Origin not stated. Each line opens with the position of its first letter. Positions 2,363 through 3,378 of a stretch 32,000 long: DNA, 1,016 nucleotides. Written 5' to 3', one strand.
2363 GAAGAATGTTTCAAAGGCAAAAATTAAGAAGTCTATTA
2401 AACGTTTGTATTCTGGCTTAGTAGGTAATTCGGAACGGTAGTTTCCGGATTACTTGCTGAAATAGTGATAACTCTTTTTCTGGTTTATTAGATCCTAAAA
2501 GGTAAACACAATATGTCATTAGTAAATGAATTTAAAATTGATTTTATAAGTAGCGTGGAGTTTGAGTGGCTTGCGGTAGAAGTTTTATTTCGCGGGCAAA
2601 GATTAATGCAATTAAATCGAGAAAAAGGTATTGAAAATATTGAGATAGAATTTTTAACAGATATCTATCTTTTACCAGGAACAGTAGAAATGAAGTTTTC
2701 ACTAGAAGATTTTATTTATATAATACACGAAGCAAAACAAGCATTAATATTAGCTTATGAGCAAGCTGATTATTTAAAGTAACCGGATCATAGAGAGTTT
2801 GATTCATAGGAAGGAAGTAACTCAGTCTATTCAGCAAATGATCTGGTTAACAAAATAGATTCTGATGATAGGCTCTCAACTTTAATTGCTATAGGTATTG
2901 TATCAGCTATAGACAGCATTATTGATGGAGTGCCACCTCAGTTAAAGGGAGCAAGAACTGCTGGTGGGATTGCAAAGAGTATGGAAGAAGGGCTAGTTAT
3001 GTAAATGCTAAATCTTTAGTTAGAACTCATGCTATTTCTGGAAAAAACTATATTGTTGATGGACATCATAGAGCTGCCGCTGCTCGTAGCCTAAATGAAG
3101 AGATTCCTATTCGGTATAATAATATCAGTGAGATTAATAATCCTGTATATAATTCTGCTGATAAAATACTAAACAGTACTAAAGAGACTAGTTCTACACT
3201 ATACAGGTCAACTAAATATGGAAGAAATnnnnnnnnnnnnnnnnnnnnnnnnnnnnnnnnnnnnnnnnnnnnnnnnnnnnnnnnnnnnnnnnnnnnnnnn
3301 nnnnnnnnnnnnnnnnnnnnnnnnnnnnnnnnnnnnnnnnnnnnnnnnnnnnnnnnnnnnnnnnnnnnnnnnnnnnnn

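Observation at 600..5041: Integrase-bounded AT-rich island of decayed toxin C-termini and intact small ORFs: candidate orphan-immunity (acquired interbacterial defence-like) island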

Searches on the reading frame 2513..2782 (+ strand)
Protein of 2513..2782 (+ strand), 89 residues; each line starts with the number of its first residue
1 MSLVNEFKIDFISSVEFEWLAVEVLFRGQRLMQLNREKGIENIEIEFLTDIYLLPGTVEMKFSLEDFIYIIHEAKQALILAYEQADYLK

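Call 7: search_protein_families(library=pfam, max_evalue=1, proteins=[window:2513-2779:+])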
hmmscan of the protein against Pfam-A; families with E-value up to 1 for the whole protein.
seq(89 aa): 0 families

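Call 17: search_protein_families(library=padloc, max_evalue=0.1, proteins=[window:2513-2779:+])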
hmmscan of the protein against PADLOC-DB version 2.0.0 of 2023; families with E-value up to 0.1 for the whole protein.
seq(89 aa): 0 families

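Call 18: search_protein_families(library=ncbifam, max_evalue=0.1, proteins=[window:2513-2779:+])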
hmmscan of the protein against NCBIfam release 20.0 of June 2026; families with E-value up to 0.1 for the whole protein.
seq(89 aa): 0 families

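Call 53: search_solved_structures(query=window:2513-2782:+, max_evalue=10)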
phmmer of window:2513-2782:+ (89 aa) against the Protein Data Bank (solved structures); distinct sequences matched with E-value up to 10: 0.

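Call 80: search_protein_families(library=phrogs, max_evalue=0.01, proteins=[window:2513-2782:+])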
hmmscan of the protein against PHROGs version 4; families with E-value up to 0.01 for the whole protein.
window:2513-2782:+ (89 aa): 0 families

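Call 96: search_protein_families(library=pfam, max_evalue=0.1, proteins=[L017:7077-7499:+, L017:7617-8075:+, L017:8603-9127:+, L017:10371-10775:+, L017:11813-12238:+, L017:10001-10252:+])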
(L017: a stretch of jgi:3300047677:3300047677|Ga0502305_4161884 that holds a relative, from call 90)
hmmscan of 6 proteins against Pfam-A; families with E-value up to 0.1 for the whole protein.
L017:7077-7499:+ (140 aa): 1 family
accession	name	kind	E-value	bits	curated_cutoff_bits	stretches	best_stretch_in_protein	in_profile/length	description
PF24880.1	DUF7738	-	0.027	15.4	24.6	1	14-67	16-66/103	Domain of unknown function (DUF7738)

L017:7617-8075:+ (152 aa): 0 families

L017:8603-9127:+ (174 aa): 0 families

L017:10371-10775:+ (134 aa): 0 families

L017:11813-12238:+ (141 aa): 0 families

L017:10001-10252:+ (83 aa): 0 families

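Call 98: find_encoding_contigs(protein=window:2513-2782:+, flank=10000, max_places=4)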
Protein window:2513-2782:+ (89 aa): no gene with exactly this product is on record in the collection.

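Call 103: search_dna_similar(query=window:2513-2782:+, collection=plasmids, mode=protein, max_evalue=0.01, max_rows=15)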
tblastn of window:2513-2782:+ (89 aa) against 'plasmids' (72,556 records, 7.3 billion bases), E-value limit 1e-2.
Records with a match: 14; places in all: 14; records where one place covers at least 80% of the query: 11.
Best place of each record, by identity: <60% 14.
By first word of the organism name: Ralstonia 8; Cronobacter 2; Proteus 2; Cupriavidus 1; Pantoea 1.
By predicted mobility (MOB-suite, as given by PLSDB): mobilizable 8; non-mobilizable 6.
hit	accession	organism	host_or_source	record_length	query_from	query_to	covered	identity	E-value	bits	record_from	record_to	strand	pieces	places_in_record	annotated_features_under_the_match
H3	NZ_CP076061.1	Cupriavidus sp. EM10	Pure-cultured cell,sewage water sludge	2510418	2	78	87%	48.1%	5e-15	75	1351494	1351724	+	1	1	none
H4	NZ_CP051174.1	Ralstonia pseudosolanacearum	Whole organism,tomato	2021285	4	78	84%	46.7%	1e-15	77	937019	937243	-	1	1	none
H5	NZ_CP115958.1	Ralstonia pseudosolanacearum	Solanum lycopersicum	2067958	4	78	84%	46.7%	1e-15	77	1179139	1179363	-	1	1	none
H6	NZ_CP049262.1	Cronobacter sakazakii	Homo sapiens,feces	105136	1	79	89%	44.3%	1e-14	74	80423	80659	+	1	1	hypothetical protein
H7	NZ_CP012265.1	Cronobacter condimenti 1330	spiced meat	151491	2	79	88%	43.6%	1e-15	77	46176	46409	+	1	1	hypothetical protein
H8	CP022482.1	Ralstonia solanacearum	peanut,cell culture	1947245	4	78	84%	42.7%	3e-14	73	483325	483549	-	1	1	hypothetical protein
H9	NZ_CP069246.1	Ralstonia pseudosolanacearum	Arachis hypogaea,tissue sample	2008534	4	78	84%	42.7%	3e-14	73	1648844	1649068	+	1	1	none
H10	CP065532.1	Ralstonia solanacearum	peanut,whole organism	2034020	4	78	84%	42.7%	3e-14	73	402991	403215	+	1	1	none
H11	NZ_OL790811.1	Proteus mirabilis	-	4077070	6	81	85%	40.8%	3e-11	64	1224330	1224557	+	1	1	none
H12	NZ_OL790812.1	Proteus mirabilis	-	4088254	6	81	85%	40.8%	3e-11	64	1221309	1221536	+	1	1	none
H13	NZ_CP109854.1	Pantoea dispersa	Bidens alba,Pure isolate,rhizosphere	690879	5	81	87%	39.0%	8e-10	60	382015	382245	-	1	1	hypothetical protein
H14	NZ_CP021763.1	Ralstonia pseudosolanacearum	Solanum lycopersicum,Tomato with ...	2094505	4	56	60%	50.9%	3e-9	59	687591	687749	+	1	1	none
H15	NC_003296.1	Ralstonia pseudosolanacearum GMI1000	-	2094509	4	56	60%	50.9%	3e-9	59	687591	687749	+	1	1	none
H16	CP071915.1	Ralstonia solanacearum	Pogostemon cablin,Single strain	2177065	4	61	65%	44.8%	3e-9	59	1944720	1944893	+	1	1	none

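Call 104: get_annotated_region(hit=H6, flank=7000)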
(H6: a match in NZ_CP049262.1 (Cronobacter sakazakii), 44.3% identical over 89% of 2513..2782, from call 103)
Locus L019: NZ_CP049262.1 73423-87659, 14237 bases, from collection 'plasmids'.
description: Cronobacter sakazakii strain CS-09 plasmid pCsaCS09b, complete sequence
organism: Cronobacter sakazakii (NCBI taxid 28141)
taxonomy: Bacteria; Pseudomonadota; Gammaproteobacteria; Enterobacterales; Enterobacteriaceae; Cronobacter; Cronobacter sakazakii
host: -; source: Homo sapiens,feces; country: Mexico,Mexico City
typing (MOB-suite, as given by PLSDB): non-mobilizable; mating-pair formation MPF_F
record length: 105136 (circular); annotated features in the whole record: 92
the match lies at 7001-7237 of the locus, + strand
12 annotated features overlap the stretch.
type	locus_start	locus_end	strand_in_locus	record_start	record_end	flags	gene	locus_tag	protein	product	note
CDS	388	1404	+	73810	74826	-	repA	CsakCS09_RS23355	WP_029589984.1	plasmid replication initiator RepA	-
CDS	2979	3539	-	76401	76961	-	-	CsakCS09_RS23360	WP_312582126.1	hypothetical protein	-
CDS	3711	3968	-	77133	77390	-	-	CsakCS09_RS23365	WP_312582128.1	hypothetical protein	-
CDS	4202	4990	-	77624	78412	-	-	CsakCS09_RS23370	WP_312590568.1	TraX family protein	-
CDS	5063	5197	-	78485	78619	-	-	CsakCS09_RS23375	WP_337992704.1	hypothetical protein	-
CDS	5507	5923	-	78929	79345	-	-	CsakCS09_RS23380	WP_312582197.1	type II toxin-antitoxin system VapC family toxin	-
CDS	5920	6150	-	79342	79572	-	vapB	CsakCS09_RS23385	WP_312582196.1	type II toxin-antitoxin system VapB family antitoxin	-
CDS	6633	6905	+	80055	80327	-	-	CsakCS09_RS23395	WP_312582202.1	hypothetical protein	-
CDS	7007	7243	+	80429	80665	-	-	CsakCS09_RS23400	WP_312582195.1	hypothetical protein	-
CDS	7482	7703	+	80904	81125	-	-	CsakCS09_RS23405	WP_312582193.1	hypothetical protein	-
CDS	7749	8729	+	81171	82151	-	-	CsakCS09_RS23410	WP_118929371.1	IS5-like element IS5 family transposase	GO:0006313 - DNA transposition [Evidence IEA]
CDS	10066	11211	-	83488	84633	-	-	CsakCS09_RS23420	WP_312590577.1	glycosyltransferase family 1 protein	-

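Call 105: get_annotated_region(hit=H8, flank=7000)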
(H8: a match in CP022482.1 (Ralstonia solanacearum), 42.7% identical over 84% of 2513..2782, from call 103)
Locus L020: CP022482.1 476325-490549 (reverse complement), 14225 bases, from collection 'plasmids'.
description: Ralstonia solanacearum strain HA4-1 plasmid HA4-1MP, complete sequence
organism: Ralstonia solanacearum (NCBI taxid 305)
taxonomy: Bacteria; Pseudomonadota; Betaproteobacteria; Burkholderiales; Burkholderiaceae; Ralstonia; Ralstonia solanacearum
host: -; source: peanut,cell culture; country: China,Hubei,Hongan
typing (MOB-suite, as given by PLSDB): non-mobilizable
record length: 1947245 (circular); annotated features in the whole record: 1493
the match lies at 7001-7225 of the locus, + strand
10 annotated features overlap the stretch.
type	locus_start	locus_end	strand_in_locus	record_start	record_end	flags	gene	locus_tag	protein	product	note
CDS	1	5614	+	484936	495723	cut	-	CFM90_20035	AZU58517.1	hemagglutinin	-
CDS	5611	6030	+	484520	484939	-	-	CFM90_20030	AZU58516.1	hypothetical protein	-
CDS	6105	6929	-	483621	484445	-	-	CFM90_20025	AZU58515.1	IS5/IS1182 family transposase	-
CDS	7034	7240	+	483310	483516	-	-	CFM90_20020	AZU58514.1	hypothetical protein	-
CDS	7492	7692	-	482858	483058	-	-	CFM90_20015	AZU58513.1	hypothetical protein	-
CDS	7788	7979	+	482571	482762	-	-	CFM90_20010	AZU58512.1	hypothetical protein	-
CDS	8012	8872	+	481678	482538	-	-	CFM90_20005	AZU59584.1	hypothetical protein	-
CDS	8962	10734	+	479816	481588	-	-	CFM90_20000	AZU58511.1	hypothetical protein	-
CDS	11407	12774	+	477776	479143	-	-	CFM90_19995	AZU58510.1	hypothetical protein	-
CDS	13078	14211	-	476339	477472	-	-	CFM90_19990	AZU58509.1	nickel/cobalt efflux protein RcnA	-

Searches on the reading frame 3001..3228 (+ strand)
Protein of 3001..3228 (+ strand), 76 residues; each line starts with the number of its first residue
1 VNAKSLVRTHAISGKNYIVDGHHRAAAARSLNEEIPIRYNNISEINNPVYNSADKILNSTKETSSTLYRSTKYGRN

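Call 32: search_protein_representatives(protein=window:3001-3228:+)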
Query: 76 residues. Proteins with E-value up to 0.001 (for the whole library): 6; up to 1e-10: 0; up to 1e-30: 0. The best 6 are listed.
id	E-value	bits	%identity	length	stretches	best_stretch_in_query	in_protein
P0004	1.7e-06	44.5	40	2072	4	12-54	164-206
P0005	1.0e-05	42.0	53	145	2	11-65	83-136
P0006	1.4e-04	38.5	39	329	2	11-62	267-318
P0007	1.6e-04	38.3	49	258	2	12-61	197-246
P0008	2.3e-04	37.8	44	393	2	13-45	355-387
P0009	3.2e-04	37.3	48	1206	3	13-46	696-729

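Call 35: search_protein_families(library=pfam, max_evalue=0.01, proteins=[P0005, P0006, P0007, P0008])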
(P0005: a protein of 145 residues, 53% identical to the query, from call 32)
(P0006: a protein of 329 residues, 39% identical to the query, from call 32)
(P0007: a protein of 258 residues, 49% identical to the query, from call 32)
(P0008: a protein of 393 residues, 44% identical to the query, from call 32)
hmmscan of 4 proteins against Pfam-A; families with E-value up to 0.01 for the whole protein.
P0005 (145 aa): 2 families
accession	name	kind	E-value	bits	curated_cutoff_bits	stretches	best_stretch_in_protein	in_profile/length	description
PF02195.25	ParB_N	-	6.6e-06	26.5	26.3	1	61-115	27-80/95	ParB N-terminal domain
PF08857.17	ParBc_2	-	0.0005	20.7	23.6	1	63-114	37-80/158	Putative ParB-like nuclease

P0006 (329 aa): 5 families
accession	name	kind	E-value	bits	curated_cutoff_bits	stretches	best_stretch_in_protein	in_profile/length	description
PF03527.20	RHS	-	1.1e-15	57.6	27.9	1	86-120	2-36/38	RHS protein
PF05593.20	RHS_repeat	-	7.4e-06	26.7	22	1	11-33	8-30/38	RHS Repeat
PF25023.1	TEN_YD-shell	-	4.8e-05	22.1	50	1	17-162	719-866/909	Teneurin YD-shell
PF08857.17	ParBc_2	-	0.0012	19.5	23.6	1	240-302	22-85/158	Putative ParB-like nuclease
PF17780.6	OCRE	-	0.0039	17.6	24.7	1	134-162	12-42/52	OCRE domain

P0007 (258 aa): 2 families
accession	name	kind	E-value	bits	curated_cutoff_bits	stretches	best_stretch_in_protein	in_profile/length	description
PF06245.16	DUF1015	-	0.0076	15.6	25.8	1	174-217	192-222/325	Protein of unknown function (DUF1015)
PF08857.17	ParBc_2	-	0.0086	16.7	23.6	0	191-228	43-82/158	Putative ParB-like nuclease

P0008 (393 aa): 2 families
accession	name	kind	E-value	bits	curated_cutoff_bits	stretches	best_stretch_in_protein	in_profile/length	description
PF06245.16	DUF1015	-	0.00026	20.4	25.8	0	168-186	207-225/325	Protein of unknown function (DUF1015)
PF08857.17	ParBc_2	-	0.0013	19.3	23.6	0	160-190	45-75/158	Putative ParB-like nuclease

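Call 47: find_encoding_contigs(protein=P0006, flank=4000)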
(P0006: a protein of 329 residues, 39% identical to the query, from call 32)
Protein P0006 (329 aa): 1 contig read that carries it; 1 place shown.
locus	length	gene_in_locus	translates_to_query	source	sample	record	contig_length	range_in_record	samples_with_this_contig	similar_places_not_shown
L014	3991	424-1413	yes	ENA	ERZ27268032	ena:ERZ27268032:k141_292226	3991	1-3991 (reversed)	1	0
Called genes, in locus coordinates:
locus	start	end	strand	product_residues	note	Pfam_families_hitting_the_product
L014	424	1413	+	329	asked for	PF05593:RHS_repeat (faint), PF25023:TEN_YD-shell, PF03527:RHS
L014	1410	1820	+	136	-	PF21837:DUF6896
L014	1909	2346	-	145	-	PF13160:DUF3995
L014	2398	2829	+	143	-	PF11162:DUF2946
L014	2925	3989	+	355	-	?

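Call 48: find_encoding_contigs(protein=P0005, flank=6000)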
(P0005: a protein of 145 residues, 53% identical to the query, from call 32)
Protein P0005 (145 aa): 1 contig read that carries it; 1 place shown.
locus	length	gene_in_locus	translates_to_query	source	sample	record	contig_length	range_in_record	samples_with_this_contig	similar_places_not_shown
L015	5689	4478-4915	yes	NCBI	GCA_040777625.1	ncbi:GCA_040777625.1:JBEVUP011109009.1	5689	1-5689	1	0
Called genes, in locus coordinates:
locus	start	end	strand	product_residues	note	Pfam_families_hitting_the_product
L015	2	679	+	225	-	?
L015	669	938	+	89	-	-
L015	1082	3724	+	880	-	PF03412:Peptidase_C39, PF13529:Peptidase_C39_2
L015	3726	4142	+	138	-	-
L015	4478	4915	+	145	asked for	PF02195:ParB_N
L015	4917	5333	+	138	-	PF21837:DUF6896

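Call 49: find_encoding_contigs(protein=P0007, flank=4000)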
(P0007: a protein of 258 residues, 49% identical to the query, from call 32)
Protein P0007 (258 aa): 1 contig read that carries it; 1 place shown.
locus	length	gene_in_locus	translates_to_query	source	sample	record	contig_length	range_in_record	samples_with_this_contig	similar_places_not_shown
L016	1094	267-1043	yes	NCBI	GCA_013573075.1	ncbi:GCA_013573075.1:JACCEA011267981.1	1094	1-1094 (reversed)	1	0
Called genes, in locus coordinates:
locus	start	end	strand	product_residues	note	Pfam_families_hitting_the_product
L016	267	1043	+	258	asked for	-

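Call 81: search_protein_families(library=pfam, max_evalue=0.01, proteins=[L015:3726-4142:+, L015:669-938:+, L015:50-679:+])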
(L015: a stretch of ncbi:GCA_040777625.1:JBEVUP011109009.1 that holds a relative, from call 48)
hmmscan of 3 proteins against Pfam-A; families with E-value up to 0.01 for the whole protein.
L015:3726-4142:+ (138 aa): 0 families

L015:669-938:+ (89 aa): 0 families

L015:50-679:+ (209 aa): 0 families

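Call 89: search_solved_structures(query=A6, max_evalue=1)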
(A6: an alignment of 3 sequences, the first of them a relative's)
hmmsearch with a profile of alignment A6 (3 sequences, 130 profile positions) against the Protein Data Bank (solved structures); distinct sequences matched with E-value up to 1: 17.
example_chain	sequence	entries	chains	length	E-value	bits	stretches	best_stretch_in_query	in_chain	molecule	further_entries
6ky4_A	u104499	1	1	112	9.9e-07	32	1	43-92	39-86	Sulfiredoxin, chloroplastic/mitochondrial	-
4umk_A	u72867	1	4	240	0.0058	19.9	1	44-102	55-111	PROBABLE CHROMOSOME-PARTITIONING PROTEIN PARB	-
6t1f_A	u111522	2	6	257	0.011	18.9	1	46-102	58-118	Chromosome-partitioning protein ParB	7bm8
7ng0_A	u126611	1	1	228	0.064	16.5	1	45-99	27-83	Nucleoid occlusion protein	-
7nfu_A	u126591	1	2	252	0.081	16.2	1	45-99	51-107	Nucleoid occlusion protein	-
5x0e_A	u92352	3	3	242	0.12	15.6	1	49-127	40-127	Free serine kinase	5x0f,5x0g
5x0j_A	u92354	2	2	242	0.12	15.6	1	49-127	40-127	Free serine kinase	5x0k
5x0b_A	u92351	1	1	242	0.13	15.5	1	49-127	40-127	Free serine kinase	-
3cyi_A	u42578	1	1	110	0.42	13.8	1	45-96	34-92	Sulfiredoxin-1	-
3hy2_X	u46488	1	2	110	0.48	13.7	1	45-96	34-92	Sulfiredoxin-1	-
7lj1_a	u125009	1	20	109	0.51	13.6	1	45-96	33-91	Sulfiredoxin-1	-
2rii_X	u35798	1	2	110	0.52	13.5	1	45-96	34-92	Sulfiredoxin-1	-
1xw3_A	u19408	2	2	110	0.52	13.5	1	45-96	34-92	SULFIREDOXIN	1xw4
1vk1_A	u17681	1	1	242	0.57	13.4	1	50-125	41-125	Conserved hypothetical protein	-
1yzs_A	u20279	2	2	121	0.67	13.2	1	45-96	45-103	sulfiredoxin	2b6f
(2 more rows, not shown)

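Call 90: find_encoding_contigs(protein=P0015, flank=10000, max_places=4)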
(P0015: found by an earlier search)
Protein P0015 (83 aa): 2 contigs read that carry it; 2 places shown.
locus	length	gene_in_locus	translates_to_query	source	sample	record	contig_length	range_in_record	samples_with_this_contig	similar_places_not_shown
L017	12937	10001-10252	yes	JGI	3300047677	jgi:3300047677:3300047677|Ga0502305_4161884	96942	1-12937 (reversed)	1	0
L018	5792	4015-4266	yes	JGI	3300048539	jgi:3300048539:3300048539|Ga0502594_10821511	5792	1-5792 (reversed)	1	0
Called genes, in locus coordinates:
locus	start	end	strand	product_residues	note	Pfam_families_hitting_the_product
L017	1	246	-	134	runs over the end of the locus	-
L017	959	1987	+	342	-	PF06067:DUF932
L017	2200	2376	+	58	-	-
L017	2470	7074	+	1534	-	PF05593:RHS_repeat, PF25023:TEN_YD-shell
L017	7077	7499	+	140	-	-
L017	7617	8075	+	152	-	-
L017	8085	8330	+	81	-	PF14206:Cys_rich_CPCC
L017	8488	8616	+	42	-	-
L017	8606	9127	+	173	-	-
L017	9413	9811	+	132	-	-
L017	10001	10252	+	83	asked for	-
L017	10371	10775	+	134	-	-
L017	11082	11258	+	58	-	-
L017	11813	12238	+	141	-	-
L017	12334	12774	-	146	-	PF10881:DUF2726, PF04480:DUF559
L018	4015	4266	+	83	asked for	-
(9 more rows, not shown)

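Call 96: search_protein_families(library=pfam, max_evalue=0.1, proteins=[L017:7077-7499:+, L017:7617-8075:+, L017:8603-9127:+, L017:10371-10775:+, L017:11813-12238:+, L017:10001-10252:+])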
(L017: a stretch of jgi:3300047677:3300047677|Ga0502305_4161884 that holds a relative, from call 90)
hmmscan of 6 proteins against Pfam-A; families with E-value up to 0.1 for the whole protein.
L017:7077-7499:+ (140 aa): 1 family
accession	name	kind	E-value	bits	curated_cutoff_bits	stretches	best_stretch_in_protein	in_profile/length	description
PF24880.1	DUF7738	-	0.027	15.4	24.6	1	14-67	16-66/103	Domain of unknown function (DUF7738)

L017:7617-8075:+ (152 aa): 0 families

L017:8603-9127:+ (174 aa): 0 families

L017:10371-10775:+ (134 aa): 0 families

L017:11813-12238:+ (141 aa): 0 families

L017:10001-10252:+ (83 aa): 0 families
